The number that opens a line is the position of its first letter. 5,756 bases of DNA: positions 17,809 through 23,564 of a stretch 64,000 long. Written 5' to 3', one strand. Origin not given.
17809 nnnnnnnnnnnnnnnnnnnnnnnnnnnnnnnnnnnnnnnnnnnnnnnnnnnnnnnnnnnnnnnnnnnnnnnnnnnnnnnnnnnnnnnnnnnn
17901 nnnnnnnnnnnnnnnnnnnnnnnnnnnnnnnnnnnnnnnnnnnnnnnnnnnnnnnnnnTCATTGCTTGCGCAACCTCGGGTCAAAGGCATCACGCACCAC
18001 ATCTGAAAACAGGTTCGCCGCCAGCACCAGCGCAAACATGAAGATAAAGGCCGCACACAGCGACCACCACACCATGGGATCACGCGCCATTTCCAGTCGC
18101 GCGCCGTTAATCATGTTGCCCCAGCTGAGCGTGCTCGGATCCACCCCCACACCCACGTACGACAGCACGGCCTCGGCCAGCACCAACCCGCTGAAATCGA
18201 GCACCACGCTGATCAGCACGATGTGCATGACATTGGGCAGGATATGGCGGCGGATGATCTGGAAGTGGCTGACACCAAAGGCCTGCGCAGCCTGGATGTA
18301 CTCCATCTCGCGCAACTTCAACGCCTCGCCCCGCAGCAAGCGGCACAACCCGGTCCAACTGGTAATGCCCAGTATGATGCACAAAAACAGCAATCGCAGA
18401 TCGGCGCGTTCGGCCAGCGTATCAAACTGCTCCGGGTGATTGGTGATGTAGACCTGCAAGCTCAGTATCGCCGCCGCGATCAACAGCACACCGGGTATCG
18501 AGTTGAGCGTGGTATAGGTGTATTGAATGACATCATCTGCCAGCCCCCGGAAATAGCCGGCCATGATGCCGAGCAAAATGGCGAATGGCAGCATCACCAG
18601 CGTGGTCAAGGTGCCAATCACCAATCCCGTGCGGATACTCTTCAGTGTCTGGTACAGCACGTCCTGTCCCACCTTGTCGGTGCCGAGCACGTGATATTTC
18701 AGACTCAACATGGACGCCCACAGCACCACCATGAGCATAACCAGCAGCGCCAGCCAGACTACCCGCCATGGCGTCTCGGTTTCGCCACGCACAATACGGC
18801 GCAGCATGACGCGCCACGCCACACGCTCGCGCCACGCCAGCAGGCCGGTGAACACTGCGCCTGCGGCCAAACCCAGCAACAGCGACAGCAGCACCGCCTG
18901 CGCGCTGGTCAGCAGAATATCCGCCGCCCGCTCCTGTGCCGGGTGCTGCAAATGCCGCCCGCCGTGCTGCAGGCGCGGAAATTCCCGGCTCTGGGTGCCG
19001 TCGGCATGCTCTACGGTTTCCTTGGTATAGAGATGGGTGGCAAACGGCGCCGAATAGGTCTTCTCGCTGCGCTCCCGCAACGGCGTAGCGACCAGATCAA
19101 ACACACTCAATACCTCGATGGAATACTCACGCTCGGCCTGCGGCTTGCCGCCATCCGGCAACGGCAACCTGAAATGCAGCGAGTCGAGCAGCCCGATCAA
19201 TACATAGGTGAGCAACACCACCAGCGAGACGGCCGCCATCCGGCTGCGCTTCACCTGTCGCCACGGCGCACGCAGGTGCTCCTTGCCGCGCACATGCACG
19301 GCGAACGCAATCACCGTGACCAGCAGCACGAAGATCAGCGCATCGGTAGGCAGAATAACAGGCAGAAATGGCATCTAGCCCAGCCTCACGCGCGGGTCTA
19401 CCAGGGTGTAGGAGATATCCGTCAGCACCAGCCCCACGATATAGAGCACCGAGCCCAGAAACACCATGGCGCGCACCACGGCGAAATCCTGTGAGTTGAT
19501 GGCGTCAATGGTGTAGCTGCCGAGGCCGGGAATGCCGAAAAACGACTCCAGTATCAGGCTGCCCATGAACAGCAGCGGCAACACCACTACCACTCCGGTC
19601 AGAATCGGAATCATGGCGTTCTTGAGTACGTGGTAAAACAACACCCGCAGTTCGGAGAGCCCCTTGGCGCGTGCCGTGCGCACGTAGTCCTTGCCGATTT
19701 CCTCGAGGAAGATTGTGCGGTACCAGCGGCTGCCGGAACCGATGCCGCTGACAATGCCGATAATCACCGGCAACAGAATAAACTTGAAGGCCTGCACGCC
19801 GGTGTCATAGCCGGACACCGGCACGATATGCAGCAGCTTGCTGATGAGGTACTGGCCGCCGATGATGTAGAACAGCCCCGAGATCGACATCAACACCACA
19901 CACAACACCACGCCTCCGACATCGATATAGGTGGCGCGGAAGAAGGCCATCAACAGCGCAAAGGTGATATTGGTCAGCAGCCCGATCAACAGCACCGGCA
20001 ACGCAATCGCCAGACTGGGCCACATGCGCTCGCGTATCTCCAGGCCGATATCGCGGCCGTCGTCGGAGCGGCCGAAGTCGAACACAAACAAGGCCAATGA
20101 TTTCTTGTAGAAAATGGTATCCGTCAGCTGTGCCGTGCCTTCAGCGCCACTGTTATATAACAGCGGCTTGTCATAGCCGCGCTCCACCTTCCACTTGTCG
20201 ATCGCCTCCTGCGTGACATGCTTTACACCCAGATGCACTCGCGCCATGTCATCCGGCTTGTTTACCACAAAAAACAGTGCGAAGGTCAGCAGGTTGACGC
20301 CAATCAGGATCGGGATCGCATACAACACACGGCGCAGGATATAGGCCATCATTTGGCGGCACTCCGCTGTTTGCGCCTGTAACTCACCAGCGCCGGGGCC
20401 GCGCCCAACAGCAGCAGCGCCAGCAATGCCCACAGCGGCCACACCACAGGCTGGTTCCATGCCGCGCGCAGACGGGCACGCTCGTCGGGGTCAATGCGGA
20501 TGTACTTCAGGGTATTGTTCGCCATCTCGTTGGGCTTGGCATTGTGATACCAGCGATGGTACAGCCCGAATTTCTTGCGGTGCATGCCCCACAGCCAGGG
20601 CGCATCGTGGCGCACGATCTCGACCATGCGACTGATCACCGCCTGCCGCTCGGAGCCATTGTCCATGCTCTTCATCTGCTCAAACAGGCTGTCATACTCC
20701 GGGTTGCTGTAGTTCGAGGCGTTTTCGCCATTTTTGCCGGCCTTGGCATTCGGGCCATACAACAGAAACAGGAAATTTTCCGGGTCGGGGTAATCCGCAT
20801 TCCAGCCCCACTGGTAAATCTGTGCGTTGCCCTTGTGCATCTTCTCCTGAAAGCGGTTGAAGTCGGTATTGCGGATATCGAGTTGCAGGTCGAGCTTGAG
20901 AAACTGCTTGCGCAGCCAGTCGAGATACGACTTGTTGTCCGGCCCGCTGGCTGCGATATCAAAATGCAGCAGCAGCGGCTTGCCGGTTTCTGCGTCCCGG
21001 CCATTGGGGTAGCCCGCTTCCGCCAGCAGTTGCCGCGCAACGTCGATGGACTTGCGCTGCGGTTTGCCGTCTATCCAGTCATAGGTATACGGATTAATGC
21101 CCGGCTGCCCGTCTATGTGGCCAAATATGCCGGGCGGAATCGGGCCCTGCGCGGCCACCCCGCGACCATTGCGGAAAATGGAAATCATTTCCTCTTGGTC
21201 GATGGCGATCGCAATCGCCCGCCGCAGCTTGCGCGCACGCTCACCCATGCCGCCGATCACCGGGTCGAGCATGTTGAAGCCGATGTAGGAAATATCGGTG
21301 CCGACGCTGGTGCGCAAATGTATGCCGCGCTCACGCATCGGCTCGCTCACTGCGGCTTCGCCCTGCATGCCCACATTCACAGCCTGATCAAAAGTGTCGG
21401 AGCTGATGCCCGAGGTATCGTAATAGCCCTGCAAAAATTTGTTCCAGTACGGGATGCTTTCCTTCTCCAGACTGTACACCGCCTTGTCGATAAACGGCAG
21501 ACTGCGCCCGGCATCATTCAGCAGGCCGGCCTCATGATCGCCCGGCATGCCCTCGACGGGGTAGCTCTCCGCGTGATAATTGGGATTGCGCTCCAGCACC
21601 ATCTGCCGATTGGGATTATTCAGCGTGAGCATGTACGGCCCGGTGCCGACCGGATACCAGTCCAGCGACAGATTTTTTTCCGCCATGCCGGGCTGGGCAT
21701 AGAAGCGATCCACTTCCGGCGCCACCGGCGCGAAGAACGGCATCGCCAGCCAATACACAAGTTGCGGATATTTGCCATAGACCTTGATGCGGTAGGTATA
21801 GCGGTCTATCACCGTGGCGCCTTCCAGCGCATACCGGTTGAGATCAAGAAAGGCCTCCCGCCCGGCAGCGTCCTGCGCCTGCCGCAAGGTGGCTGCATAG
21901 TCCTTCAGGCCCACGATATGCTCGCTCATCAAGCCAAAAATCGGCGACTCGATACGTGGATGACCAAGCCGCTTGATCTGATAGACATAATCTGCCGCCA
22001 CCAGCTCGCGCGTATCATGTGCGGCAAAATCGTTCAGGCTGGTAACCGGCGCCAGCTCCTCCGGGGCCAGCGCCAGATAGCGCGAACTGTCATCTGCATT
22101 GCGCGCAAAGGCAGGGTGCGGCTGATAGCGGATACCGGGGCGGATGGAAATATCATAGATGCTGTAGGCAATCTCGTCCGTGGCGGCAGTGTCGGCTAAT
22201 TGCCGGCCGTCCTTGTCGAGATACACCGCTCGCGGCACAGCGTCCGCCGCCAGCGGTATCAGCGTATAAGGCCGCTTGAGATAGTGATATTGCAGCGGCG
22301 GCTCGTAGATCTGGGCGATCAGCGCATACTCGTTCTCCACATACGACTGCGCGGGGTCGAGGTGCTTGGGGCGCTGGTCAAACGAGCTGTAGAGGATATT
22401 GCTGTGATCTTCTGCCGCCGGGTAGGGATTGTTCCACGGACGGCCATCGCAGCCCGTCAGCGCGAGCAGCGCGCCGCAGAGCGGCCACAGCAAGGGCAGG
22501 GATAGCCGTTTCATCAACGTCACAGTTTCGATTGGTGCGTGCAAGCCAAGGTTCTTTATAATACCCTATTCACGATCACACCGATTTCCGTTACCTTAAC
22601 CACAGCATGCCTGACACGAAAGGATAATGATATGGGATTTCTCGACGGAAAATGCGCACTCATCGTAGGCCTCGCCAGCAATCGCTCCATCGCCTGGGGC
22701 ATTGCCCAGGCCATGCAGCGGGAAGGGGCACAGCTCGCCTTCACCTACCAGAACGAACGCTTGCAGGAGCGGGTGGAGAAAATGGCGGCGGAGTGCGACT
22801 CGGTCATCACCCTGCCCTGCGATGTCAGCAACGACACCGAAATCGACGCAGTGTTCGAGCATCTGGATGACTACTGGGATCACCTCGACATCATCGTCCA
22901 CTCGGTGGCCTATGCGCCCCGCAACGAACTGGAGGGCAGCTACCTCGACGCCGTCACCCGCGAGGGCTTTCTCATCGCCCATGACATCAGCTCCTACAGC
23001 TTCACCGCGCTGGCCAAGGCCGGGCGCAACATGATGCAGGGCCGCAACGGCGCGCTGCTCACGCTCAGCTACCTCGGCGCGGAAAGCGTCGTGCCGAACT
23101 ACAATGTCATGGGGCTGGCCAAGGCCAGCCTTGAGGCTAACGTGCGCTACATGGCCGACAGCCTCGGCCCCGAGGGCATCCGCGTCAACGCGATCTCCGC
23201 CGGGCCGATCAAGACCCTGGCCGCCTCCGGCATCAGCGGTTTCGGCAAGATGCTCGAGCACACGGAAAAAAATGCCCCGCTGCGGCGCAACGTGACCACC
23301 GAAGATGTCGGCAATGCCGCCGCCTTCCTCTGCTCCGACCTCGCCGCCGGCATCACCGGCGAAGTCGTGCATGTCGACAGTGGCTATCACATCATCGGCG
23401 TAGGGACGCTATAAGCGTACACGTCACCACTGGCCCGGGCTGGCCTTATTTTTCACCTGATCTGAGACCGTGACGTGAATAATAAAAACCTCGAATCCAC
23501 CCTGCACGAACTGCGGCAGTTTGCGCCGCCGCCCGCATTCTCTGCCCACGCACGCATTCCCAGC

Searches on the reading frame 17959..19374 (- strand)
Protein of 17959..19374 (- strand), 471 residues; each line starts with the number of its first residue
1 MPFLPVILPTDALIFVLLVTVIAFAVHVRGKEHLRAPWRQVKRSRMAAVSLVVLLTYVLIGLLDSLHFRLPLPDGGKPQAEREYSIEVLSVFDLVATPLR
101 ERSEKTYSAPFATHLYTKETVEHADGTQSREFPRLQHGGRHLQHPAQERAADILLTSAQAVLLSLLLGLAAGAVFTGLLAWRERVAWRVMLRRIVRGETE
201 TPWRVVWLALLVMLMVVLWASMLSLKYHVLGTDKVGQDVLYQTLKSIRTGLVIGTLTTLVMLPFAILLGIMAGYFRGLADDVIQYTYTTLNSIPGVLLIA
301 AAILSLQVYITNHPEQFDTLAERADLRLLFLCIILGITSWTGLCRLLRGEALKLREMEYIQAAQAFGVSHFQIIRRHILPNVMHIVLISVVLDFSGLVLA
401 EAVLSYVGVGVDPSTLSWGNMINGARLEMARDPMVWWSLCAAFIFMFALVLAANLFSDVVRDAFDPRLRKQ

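Call 54: search_protein_families(library=pfam, proteins=[window:17959-19374:-], max_evalue=0.00001)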
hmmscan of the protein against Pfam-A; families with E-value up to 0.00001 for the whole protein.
window:17959-19374:- (471 aa): 1 family
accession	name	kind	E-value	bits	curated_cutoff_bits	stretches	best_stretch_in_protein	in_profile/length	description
PF00528.27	BPD_transp_1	-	8.1e-29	101.1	26.4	1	265-470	1-184/184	Binding-protein-dependent transport system inner membrane component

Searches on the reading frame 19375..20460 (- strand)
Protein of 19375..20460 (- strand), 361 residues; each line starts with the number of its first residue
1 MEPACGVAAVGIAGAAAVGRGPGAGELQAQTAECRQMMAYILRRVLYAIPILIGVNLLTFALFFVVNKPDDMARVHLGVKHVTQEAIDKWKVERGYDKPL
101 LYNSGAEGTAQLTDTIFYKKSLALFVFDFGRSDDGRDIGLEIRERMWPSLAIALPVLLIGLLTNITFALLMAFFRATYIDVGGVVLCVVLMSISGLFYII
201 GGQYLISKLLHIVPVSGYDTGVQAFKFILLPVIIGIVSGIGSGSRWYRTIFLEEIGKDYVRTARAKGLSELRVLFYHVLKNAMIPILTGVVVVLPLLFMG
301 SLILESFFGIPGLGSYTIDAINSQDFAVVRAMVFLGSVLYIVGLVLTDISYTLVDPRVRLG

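Call 54: search_protein_families(library=pfam, proteins=[window:19375-20460:-], max_evalue=0.00001)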
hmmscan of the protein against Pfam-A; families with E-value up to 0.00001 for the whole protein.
window:19375-20460:- (361 aa): 2 families
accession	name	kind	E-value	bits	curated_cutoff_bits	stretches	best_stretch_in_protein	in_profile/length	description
PF00528.27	BPD_transp_1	-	1.1e-30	107.2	26.4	1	165-359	2-183/184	Binding-protein-dependent transport system inner membrane component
PF19300.4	BPD_transp_1_N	-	1.6e-06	28.7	23.8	1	37-101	1-62/114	Binding-prot-dependent transport system membrane comp, N-term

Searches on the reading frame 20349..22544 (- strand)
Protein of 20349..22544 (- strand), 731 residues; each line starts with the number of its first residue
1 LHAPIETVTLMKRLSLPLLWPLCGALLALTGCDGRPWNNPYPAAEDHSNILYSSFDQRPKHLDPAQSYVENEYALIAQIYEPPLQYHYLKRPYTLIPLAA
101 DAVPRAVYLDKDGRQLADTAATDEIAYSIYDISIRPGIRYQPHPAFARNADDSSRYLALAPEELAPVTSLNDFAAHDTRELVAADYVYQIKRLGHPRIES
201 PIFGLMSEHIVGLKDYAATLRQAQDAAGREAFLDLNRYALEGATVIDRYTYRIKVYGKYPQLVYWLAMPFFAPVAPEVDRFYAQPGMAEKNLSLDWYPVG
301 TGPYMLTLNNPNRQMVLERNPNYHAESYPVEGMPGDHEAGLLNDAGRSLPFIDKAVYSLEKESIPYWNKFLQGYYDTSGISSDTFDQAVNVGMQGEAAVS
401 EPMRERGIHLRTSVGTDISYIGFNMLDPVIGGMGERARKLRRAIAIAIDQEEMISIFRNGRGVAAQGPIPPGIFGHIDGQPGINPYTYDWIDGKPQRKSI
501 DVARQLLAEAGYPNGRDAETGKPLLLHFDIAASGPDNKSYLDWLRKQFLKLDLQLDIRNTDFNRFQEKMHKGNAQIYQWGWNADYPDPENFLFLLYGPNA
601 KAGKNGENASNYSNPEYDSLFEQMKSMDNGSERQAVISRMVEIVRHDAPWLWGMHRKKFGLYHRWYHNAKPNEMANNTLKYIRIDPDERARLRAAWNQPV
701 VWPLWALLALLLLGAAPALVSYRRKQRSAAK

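Call 54: search_protein_families(library=pfam, proteins=[window:20349-22544:-], max_evalue=0.00001)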
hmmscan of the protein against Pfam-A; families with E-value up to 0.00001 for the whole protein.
window:20349-22544:- (731 aa): 1 family
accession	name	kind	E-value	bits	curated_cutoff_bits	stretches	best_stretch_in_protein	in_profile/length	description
PF00496.27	SBP_bac_5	-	2.4e-47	162.3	32.4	1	176-601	30-366/368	Bacterial extracellular solute-binding proteins, family 5 Middle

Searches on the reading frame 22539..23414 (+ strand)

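Call 54: search_protein_families(library=pfam, proteins=[window:22539-23414:+], max_evalue=0.00001)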
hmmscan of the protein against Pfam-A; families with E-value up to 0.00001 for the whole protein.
window:22539-23414:+ (291 aa): 2 families
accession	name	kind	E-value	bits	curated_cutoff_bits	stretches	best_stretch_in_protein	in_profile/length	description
PF13561.12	adh_short_C2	-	1.3e-90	303.6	27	1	44-284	1-236/236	Enoyl-(Acyl carrier protein) reductase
PF00106.31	adh_short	-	1e-18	68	26.6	1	38-228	1-186/195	short chain dehydrogenase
